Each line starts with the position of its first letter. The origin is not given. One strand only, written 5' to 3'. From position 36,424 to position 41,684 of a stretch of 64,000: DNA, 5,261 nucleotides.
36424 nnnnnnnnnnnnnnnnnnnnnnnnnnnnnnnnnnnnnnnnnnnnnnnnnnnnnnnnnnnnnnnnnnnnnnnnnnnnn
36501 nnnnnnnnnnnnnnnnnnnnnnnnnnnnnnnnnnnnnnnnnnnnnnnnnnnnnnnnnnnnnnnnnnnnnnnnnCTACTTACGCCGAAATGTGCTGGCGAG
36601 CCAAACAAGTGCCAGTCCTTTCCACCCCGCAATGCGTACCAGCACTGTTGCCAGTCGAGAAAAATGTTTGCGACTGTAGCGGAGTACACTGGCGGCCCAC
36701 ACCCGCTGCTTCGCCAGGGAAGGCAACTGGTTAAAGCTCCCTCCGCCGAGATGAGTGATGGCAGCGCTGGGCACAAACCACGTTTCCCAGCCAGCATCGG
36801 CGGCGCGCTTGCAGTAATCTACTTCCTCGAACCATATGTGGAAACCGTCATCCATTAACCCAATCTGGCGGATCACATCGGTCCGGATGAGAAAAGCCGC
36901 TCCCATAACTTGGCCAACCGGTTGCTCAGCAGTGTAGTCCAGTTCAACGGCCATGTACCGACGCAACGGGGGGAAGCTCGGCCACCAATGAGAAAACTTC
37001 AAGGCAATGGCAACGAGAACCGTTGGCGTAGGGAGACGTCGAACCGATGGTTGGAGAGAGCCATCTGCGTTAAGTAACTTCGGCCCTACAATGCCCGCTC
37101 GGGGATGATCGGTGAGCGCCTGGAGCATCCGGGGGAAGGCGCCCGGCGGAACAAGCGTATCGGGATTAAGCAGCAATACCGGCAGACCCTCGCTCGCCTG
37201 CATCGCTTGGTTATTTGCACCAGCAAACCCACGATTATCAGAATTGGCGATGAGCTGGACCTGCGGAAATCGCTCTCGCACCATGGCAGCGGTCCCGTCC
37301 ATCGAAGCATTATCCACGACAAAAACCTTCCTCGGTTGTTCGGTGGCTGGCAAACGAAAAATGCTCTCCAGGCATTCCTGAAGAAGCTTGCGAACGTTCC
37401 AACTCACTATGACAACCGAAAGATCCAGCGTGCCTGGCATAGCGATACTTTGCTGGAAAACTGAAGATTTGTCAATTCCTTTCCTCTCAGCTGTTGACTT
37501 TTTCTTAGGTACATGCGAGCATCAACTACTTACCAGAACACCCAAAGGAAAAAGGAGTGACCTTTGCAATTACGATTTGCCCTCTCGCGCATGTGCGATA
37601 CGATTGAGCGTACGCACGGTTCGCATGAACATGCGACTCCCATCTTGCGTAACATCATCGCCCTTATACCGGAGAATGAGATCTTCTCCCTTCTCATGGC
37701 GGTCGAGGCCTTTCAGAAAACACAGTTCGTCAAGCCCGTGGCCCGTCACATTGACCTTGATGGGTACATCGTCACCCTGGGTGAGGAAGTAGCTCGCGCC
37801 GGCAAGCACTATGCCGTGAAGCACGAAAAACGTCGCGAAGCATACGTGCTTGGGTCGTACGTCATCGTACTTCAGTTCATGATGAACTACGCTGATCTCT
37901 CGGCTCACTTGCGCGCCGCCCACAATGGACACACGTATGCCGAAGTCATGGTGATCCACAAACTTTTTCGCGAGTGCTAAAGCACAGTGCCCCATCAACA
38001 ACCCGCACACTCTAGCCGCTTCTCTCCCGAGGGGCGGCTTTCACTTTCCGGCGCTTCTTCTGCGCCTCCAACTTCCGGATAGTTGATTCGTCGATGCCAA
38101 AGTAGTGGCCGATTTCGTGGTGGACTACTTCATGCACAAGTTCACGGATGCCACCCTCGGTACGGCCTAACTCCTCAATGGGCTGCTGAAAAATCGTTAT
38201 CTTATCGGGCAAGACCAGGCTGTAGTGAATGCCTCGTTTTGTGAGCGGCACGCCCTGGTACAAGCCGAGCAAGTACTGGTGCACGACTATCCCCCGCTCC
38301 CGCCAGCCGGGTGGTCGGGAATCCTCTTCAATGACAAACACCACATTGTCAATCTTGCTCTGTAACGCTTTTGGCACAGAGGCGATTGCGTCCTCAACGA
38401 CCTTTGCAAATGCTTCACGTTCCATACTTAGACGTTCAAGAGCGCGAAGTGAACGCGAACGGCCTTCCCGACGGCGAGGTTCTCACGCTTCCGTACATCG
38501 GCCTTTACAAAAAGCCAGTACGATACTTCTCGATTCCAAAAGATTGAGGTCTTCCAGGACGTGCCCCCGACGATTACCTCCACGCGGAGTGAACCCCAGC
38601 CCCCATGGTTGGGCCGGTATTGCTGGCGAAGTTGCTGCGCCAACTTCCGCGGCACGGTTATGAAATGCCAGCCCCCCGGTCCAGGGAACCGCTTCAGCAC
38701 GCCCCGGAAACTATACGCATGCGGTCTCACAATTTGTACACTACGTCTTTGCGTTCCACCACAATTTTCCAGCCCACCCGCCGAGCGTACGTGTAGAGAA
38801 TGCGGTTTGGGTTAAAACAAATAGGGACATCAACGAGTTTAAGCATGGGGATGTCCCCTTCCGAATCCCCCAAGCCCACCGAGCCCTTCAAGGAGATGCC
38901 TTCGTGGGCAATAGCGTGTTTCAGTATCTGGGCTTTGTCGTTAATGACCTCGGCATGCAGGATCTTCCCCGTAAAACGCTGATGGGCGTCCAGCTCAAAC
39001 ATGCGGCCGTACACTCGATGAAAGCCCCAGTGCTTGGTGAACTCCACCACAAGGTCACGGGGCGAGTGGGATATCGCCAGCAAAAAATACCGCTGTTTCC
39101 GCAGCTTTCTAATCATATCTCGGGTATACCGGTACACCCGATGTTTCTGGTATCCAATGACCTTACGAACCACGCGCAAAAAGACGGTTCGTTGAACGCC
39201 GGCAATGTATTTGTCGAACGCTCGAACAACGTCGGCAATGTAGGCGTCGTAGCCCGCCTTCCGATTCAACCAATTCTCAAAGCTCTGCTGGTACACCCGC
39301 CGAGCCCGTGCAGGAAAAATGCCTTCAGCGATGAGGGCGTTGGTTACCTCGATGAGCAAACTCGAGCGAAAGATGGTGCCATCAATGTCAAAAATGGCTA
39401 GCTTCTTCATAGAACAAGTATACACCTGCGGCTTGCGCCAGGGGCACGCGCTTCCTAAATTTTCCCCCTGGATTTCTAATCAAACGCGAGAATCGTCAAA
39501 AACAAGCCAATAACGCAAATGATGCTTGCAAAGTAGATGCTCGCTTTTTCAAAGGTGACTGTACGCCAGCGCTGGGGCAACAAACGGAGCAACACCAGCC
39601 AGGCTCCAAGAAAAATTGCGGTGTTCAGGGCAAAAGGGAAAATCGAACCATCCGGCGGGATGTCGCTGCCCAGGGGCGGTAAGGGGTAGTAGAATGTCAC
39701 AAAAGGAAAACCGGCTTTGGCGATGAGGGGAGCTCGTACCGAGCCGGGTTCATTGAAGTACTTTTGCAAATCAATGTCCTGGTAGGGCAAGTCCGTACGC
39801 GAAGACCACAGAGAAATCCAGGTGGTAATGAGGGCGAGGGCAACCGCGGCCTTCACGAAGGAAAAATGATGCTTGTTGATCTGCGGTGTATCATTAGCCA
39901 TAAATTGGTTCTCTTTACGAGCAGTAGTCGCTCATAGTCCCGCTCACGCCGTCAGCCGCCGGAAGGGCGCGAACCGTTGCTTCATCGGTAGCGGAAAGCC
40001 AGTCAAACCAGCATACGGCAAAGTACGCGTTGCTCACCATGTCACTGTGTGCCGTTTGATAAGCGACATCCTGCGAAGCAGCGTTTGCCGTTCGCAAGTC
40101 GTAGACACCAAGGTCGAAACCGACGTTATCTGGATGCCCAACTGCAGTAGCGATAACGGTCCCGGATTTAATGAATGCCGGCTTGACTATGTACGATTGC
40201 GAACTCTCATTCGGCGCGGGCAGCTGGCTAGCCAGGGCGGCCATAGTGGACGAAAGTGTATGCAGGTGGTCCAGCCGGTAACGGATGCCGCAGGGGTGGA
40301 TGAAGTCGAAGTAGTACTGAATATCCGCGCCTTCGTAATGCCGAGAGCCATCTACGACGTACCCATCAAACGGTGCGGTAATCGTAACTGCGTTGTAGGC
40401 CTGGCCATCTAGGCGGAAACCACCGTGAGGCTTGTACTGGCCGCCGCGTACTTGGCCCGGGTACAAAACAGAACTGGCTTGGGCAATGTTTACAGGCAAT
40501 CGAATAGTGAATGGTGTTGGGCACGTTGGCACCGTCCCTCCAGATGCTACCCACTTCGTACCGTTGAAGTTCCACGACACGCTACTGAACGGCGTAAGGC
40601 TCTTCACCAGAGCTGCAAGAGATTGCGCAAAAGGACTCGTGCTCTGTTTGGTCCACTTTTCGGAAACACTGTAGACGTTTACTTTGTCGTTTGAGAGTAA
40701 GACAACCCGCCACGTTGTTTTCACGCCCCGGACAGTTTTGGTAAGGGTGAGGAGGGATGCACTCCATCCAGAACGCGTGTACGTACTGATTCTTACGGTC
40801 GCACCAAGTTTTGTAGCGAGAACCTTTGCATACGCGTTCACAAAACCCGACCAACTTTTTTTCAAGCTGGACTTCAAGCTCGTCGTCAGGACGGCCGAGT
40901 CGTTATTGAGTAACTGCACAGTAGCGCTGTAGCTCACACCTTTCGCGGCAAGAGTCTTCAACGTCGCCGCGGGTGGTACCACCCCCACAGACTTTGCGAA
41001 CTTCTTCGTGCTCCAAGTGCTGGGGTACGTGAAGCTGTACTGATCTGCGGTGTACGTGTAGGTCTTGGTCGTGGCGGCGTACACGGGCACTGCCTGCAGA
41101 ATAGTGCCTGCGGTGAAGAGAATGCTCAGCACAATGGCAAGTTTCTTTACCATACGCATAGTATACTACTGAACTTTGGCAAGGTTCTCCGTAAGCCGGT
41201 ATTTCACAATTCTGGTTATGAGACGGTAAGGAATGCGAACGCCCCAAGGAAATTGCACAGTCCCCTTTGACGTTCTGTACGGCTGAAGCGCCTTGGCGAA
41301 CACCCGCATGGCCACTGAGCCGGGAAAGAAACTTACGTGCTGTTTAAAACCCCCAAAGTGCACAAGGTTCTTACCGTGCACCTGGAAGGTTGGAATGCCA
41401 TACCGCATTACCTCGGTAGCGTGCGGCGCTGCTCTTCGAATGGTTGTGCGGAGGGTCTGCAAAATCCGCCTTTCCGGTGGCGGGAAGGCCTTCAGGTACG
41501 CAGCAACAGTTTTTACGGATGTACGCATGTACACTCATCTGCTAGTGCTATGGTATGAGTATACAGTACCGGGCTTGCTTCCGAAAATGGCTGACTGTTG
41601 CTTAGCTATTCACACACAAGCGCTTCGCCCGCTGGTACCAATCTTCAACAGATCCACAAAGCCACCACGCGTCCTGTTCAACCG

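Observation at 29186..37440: Second MreB paralogue embedded in an envelope-glycan locus (GT4, MreB2, DUF4012, GT2, GT2, O-antigen-ligase-like, GT2)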

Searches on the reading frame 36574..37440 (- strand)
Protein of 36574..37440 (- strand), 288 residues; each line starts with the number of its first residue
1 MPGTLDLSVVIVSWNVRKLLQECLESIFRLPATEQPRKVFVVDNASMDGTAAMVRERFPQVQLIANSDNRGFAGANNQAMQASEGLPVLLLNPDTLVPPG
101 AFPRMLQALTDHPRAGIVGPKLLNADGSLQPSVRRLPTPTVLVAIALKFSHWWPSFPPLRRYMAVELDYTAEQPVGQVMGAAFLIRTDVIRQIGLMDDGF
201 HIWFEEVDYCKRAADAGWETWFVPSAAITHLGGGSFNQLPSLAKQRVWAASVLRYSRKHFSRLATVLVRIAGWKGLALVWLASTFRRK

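Call 3: search_protein_families(library=pfam, proteins=[window:36574-37440:-], max_evalue=0.01)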
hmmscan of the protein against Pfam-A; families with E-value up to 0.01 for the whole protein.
window:36574-37440:- (288 aa): 3 families
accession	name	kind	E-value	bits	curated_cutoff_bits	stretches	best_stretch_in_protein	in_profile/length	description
PF00535.33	Glycos_transf_2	-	5.1e-22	79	23.3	1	8-124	1-118/168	Glycosyl transferase family 2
PF13641.12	Glyco_tranf_2_3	-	2.4e-21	77.3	27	1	7-237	3-218/230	Glycosyltransferase like family 2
PF13632.12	Glyco_trans_2_3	-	0.0001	22.6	27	0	178-276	72-163/198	Glycosyl transferase family group 2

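Call 20: search_protein_families(library=ncbifam, proteins=[window:36574-37440:-], max_evalue=0.001)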
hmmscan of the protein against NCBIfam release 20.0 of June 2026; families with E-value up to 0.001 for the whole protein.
window:36574-37440:- (288 aa): 13 families
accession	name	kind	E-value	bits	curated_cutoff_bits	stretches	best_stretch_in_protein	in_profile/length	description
TIGR03965.1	mycofact_glyco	equivalog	8.1e-18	64.5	280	2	6-125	75-194/467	mycofactocin biosynthesis glycosyltransferase MftF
TIGR01556.1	rhamnosyltran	subfamily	3.6e-14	52.6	200.55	2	33-127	18-117/281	rhamnosyltransferase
NF041875.1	EPS_EpsD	equivalog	3.8e-11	43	370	1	7-131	1-126/325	exopolysaccharide biosynthesis glycosyltransferase EpsD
NF038302.1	EPS_HpsE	equivalog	3.6e-09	36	300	1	5-121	1-123/307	hormogonium polysaccharide biosynthesis glycosyltransferase HpsE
TIGR03937.1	PgaC_IcaA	equivalog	2.7e-08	33.2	422.3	1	7-118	47-159/407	poly-beta-1,6-N-acetyl-D-glucosamine synthase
NF007482.0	PRK10073.1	equivalog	4e-08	32.6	423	1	4-107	5-108/334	glycosyltransferase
TIGR04283.1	glyco_like_mftF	equivalog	1.9e-06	27.6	182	1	7-116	1-105/221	TIGR04283 family arsenosugar biosynthesis glycosyltransferase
NF038299.1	EPS_HpsN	equivalog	3.7e-06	26.1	425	1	7-233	3-223/317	hormogonium polysaccharide biosynthesis glycosyltransferase HpsN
TIGR03111.1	glyc2_xrt_Gpos1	hypoth_equivalog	2.6e-05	23.2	363.95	1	7-114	51-161/439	TIGR03111 family XrtG-associated glycosyltransferase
NF047683.1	TeichurnBiosyTuaG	equivalog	3.9e-05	23.4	400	1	7-115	8-117/252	teichuronic acid biosynthesis protein TuaG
NF053739.1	GlytfEpsEBac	equivalog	4.8e-05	22.5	450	1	7-137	3-135/265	glycosyltransferase EpsE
NF050050.1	ProtGlycPglI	equivalog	0.00011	21.7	500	1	7-130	4-128/306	GalNAc(5)-diNAcBac-PP-undecaprenol beta-1,3-glucosyltransferase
NF045692.1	OglycostaseCruG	equivalog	0.00086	18.3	600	0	7-57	43-91/386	2'-O-glycosyltransferase CruG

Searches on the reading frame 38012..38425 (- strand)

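Call 4: search_protein_families(library=pfam, proteins=[window:38012-38425:-], max_evalue=0.01)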
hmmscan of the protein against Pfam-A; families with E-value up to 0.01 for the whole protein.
window:38012-38425:- (137 aa): 1 family
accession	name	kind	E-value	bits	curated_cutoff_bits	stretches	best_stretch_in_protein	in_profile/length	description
PF06262.17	Zincin_1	-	1.9e-23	82.7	22.4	1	25-119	1-95/97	Zincin-like metallopeptidase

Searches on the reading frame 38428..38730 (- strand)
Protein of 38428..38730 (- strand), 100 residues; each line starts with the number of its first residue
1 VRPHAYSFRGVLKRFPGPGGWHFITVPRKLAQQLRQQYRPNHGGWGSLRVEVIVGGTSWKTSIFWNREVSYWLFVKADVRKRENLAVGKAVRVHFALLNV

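Call 58: search_protein_families(library=pfam, proteins=[window:38428-38730:-], max_evalue=0.001)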
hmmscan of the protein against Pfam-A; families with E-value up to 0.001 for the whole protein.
window:38428-38730:- (100 aa): 1 family
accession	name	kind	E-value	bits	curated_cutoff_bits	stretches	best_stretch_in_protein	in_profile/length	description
PF08922.17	DUF1905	-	9.2e-22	77.4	24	1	8-94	1-80/81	Domain of unknown function (DUF1905)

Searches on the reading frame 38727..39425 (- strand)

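Call 4: search_protein_families(library=pfam, proteins=[window:38727-39425:-], max_evalue=0.01)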
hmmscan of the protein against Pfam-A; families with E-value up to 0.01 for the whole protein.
window:38727-39425:- (232 aa): 4 families
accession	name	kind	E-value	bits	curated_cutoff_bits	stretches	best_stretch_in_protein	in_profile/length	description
PF12710.13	HAD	-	1.3e-18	68.6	27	1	10-196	1-189/189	haloacid dehalogenase-like hydrolase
PF00702.32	Hydrolase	-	1.3e-10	42.4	26.4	1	8-198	2-190/191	haloacid dehalogenase-like hydrolase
PF08282.18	Hydrolase_3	-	3.3e-05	24.2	20.9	1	163-203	187-227/255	haloacid dehalogenase-like hydrolase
PF13419.12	HAD_2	-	0.00015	22.3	23.8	1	11-139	2-122/178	Haloacid dehalogenase-like hydrolase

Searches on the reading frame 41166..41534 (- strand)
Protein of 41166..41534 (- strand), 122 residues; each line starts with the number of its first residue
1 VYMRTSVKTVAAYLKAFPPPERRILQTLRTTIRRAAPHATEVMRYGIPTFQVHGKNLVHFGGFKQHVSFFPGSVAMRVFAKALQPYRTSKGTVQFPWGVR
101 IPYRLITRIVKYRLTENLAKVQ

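Call 58: search_protein_families(library=pfam, proteins=[window:41166-41534:-], max_evalue=0.001)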
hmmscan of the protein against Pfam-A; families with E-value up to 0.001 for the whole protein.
window:41166-41534:- (122 aa): 1 family
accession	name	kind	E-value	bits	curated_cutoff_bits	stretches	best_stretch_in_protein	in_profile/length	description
PF08818.16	DUF1801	-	5.6e-16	59.2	27.2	1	22-113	2-84/85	Domain of unknown function (DU1801)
